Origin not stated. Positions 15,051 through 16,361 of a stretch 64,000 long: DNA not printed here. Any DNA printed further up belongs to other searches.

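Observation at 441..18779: Two giant surface proteins share a novel C-terminal module: TM, beta-sandwich, 2 TM, beta-sandwich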

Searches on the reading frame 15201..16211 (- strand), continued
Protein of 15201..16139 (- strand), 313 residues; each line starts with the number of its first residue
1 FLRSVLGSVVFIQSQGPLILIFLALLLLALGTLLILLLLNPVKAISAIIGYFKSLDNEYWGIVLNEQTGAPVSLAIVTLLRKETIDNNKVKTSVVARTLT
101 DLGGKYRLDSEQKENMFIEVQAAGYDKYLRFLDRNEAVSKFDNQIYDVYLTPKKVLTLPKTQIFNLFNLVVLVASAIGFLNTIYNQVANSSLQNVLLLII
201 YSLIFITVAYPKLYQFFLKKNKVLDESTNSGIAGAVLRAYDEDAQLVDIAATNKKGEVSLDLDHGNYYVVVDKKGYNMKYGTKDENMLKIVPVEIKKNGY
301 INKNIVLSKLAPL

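Call 61: list_cluster_members(proteins=[P0005, P0015, P0020, P0026, P0047, P0052, P0074, P0097, P0081, P0039])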
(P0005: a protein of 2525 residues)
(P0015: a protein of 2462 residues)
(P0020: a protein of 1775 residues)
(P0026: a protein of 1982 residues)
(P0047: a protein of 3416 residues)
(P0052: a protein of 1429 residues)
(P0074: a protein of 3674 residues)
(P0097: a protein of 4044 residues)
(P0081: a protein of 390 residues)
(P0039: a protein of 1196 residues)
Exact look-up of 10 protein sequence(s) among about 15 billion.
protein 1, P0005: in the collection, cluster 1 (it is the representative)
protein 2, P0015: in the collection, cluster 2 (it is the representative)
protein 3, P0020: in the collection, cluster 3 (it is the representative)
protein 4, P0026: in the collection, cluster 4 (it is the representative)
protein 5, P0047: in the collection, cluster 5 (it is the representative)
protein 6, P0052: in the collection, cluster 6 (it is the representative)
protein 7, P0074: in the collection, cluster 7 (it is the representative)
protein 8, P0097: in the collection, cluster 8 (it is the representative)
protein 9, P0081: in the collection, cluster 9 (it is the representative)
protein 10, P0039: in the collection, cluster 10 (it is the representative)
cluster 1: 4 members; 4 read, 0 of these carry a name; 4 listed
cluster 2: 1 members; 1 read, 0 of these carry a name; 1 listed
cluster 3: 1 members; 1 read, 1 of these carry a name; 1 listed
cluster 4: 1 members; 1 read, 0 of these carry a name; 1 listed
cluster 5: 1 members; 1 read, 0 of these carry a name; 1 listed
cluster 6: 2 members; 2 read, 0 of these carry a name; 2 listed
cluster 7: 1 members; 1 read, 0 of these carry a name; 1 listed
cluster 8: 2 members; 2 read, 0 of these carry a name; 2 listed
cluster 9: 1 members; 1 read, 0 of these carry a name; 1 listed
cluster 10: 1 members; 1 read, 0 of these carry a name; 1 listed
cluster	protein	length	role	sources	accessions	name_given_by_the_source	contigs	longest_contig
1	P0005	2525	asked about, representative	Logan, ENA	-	-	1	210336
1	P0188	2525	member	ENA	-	-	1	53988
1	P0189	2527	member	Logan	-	-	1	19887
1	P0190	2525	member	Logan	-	-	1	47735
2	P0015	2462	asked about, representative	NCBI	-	-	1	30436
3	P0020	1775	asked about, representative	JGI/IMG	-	hypothetical protein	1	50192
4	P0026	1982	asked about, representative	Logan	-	-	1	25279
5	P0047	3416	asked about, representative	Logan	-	-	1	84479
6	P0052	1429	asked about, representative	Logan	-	-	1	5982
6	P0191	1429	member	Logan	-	-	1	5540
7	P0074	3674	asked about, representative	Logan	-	-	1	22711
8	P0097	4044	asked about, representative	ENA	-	-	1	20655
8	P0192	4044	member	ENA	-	-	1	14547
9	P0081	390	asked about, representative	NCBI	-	-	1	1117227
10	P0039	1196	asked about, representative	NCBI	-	-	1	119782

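Call 66: search_solved_structures(query=A3, max_evalue=0.01)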
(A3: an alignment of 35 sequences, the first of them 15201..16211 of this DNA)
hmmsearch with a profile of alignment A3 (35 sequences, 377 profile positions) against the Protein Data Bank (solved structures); distinct sequences matched with E-value up to 0.01: 6.
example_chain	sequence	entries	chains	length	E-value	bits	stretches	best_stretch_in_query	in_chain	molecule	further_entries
6fwv_A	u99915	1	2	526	2.8e-06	29.8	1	267-347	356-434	Collagen Adhesion protein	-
9c7v_B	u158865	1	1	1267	9.4e-06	28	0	288-318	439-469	BOS complex subunit NOMO2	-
4p0d_A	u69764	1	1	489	7.3e-05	25.1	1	268-328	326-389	Trypsin-resistant surface T6 protein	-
9gbc_A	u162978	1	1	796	0.00018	23.8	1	110-195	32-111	TonB-linked outer membrane receptor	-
1h8l_A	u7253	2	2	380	0.0011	21.3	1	99-179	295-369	CARBOXYPEPTIDASE GP180 RESIDUES 503-882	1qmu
1uwy_A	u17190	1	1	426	0.0024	20.1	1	263-320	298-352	CARBOXYPEPTIDASE M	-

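Call 69: search_protein_families(library=pfam, alignment_id=A3, max_evalue=0.01)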
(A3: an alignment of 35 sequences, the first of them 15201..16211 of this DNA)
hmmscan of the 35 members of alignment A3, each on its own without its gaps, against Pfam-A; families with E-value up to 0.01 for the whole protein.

A. member 1, window:15201-16211:- (337 aa): 6 families
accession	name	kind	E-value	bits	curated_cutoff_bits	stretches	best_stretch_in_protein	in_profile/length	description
PF13620.12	CarboxypepD_reg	-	1.8e-13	51.1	32.3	2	247-301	6-60/82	Carboxypeptidase regulatory-like domain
PF13715.12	CarbopepD_reg_2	-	1.9e-05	25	32.2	0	120-152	26-58/88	CarboxypepD_reg-like domain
PF17210.9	SdrD_B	-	2.9e-05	24.7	29.7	1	250-303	18-71/112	SdrD B-like domain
PF17802.7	SpaA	-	0.00059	20.4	23.1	1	248-294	8-57/91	Prealbumin-like fold domain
PF11974.14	bMG3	-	0.0019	18.6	34.9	0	252-296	24-75/103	Bacterial alpha-2-macroglobulin MG3 domain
PF08400.16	phage_tail_N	-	0.003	18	26.6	0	87-138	8-57/134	Prophage tail fibre N-terminal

B. families by the number of members that match (of 35 scanned): 22 families
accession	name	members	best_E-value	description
PF13620.12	CarboxypepD_reg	35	5.1e-24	Carboxypeptidase regulatory-like domain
PF13715.12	CarbopepD_reg_2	34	4e-17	CarboxypepD_reg-like domain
PF17210.9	SdrD_B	27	3.2e-11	SdrD B-like domain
PF07210.18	DUF1416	18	8.6e-08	Protein of unknown function (DUF1416)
PF11974.14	bMG3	14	4.4e-08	Bacterial alpha-2-macroglobulin MG3 domain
PF08308.17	PEGA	12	1.3e-08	PEGA domain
PF17802.7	SpaA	12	1.8e-08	Prealbumin-like fold domain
PF23194.1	NOMO_5th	12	1.2e-06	NOMO fifth transthyretin-like domain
PF08400.16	phage_tail_N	6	1.5e-05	Prophage tail fibre N-terminal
PF22902.2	NOMO1-like_9th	6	0.00022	BOS complex subunit NOMO1-like, beta sandwich domain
PF10577.15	FAM171A1-2-B_N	4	0.00051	FAM171A1/A2/B, N-terminal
PF00576.27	Transthyretin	3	0.00063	HIUase/Transthyretin family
PF07550.17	Shr-like_HID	2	0.00084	Heme-binding protein Shr-like, Hb-interacting domain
PF09430.16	EMC7_beta-sandw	1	1.1e-07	ER membrane protein complex subunit 7, beta-sandwich domain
PF17936.7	Big_6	1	1.5e-05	Bacterial Ig domain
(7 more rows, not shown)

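Call 70: search_protein_families(library=ncbifam, alignment_id=A3, max_evalue=0.01)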
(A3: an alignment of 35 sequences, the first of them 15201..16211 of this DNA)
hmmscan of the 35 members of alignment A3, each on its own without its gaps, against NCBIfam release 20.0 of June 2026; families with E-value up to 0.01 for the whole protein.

A. member 1, window:15201-16211:- (337 aa): 1 family
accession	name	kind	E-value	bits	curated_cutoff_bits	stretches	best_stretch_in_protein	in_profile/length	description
NF038219.1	IcmV_IVB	equivalog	0.0084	16.2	100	0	158-249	47-135/149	type IVB secretion system protein IcmV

B. families by the number of members that match (of 35 scanned): 10 families
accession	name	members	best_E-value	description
NF053607.1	CHU_0125_OmpA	15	3.4e-06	CHU_0125 family OmpA-like outer membrane integrity protein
NF058648.1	ECF_sub_HI1622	10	1.5e-06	NikL family nickel/cobalt ECF transporter subunit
NF052345.1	S_layer_anammox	7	2.4e-07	Kustd1514 family S-layer glycoprotein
TIGR02962.1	hdxy_isourate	4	5.7e-05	hydroxyisourate hydrolase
NF012181.0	MSCRAMM_SdrD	4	0.0011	MSCRAMM family adhesin SdrD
TIGR04183.1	Por_Secre_tail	3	2.7e-06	T9SS type A sorting domain-containing protein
TIGR04056.1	OMP_RagA_SusC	2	0.0021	SusC/RagA family TonB-linked outer membrane protein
NF000535.3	MSCRAMM_SdrC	1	0.0002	MSCRAMM family adhesin SdrC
NF011610.0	PRK15036.1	1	0.0031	hydroxyisourate hydrolase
NF038219.1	IcmV_IVB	1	0.0084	type IVB secretion system protein IcmV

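Call 71: find_encoding_contigs(protein=P0081, flank=7000, max_places=3)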
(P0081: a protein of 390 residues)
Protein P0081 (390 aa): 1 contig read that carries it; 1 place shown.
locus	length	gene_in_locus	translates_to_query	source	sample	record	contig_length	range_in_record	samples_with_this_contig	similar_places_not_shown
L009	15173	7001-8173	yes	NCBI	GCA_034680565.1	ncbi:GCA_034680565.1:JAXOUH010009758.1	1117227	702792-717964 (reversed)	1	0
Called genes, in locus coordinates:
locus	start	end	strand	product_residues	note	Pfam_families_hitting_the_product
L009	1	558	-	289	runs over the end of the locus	PF07934:OGG_N, PF00730:HhH-GPD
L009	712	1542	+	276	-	PF01145:Band_7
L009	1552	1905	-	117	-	-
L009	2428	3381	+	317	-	PF01018:GTP1_OBG, PF01926:MMR_HSR1, PF02421:FeoB_N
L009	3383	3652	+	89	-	-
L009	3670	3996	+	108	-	-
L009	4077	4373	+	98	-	-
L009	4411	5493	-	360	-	PF07676:PD40 (faint), PF26549:Tricorn_N (faint), PF13529:Peptidase_C39_2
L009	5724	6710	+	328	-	PF04616:Glyco_hydro_43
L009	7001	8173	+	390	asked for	PF13715:CarbopepD_reg_2 (weak), PF13620:CarboxypepD_reg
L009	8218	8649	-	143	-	-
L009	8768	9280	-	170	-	PF00583:Acetyltransf_1 (faint)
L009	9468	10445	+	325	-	-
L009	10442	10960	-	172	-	PF07931:CPT (weak), PF13238:AAA_18, PF13671:AAA_33 (weak), PF01202:SKI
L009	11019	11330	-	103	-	PF02452:PemK_toxin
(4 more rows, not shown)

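Call 72: find_encoding_contigs(protein=P0019, flank=7000, max_places=3)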
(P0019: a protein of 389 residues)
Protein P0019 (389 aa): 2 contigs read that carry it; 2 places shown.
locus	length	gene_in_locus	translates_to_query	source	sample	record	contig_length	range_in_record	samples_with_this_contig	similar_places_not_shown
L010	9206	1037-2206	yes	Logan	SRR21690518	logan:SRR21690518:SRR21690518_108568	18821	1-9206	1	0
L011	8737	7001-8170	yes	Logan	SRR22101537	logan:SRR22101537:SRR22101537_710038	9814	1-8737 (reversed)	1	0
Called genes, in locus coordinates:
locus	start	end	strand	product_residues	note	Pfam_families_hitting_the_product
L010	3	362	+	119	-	?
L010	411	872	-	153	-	-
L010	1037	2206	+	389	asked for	PF13620:CarboxypepD_reg (faint), PF13715:CarbopepD_reg_2 (faint)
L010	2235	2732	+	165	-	PF00093:VWC (weak), PF23334:VWC2L_2nd (weak), PF05375:Pacifastin_I (weak)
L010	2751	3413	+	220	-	PF01569:PAP2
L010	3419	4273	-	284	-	-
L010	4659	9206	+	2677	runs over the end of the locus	PF10528:GLEYA (faint), PF07691:PA14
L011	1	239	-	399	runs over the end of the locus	PF00266:Aminotran_5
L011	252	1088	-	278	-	PF13462:Thioredoxin_4, PF01323:DSBA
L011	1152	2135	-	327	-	PF05569:Peptidase_M56 (weak), PF01435:Peptidase_M48 (weak)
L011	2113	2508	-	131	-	PF03965:Penicillinase_R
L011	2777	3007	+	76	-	PF12844:HTH_19 (weak), PF01381:HTH_3 (weak)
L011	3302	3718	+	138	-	-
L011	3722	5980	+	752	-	PF18884:TSP3_bac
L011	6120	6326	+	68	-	-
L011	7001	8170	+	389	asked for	PF13620:CarboxypepD_reg (faint), PF13715:CarbopepD_reg_2 (faint)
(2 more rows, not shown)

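Call 73: find_encoding_contigs(protein=P0005, flank=5000, max_places=2)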
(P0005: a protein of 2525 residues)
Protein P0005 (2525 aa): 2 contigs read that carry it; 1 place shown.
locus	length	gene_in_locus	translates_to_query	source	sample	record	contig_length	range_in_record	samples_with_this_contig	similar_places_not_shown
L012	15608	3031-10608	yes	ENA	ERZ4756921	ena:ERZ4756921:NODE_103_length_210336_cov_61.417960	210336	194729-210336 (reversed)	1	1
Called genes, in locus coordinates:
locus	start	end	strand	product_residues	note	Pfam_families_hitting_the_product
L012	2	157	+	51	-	?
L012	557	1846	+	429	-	PF23500:DUF7133 (weak), PF22807:TrAA12, PF07995:GSDH (weak)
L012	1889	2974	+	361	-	PF13620:CarboxypepD_reg (weak), PF09430:EMC7_beta-sandw (faint)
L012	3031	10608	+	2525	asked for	PF16640:Big_3_5 (weak), PF13715:CarbopepD_reg_2 (faint), PF16640:Big_3_5, PF13620:CarboxypepD_reg (weak)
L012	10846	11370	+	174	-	PF01327:Pep_deformylase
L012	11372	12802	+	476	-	PF01743:PolyA_pol, PF12627:PolyA_pol_RNAbd, PF01966:HD, PF13735:tRNA_NucTran2_2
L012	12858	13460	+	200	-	-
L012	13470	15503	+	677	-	-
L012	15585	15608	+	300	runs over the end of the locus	PF08239:SH3_3 (weak)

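Call 74: find_encoding_contigs(protein=P0034, flank=5000, max_places=2)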
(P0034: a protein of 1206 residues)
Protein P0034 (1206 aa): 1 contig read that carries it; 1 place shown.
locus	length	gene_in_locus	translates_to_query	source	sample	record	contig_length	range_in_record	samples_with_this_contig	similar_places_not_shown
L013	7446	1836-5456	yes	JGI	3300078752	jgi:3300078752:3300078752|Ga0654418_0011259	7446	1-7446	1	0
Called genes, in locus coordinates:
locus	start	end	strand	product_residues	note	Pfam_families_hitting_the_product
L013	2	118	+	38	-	?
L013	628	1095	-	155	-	-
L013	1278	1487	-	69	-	-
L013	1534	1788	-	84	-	-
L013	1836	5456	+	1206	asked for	PF01436:NHL (faint), PF13620:CarboxypepD_reg (faint), PF13715:CarbopepD_reg_2 (faint)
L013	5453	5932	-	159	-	-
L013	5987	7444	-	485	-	?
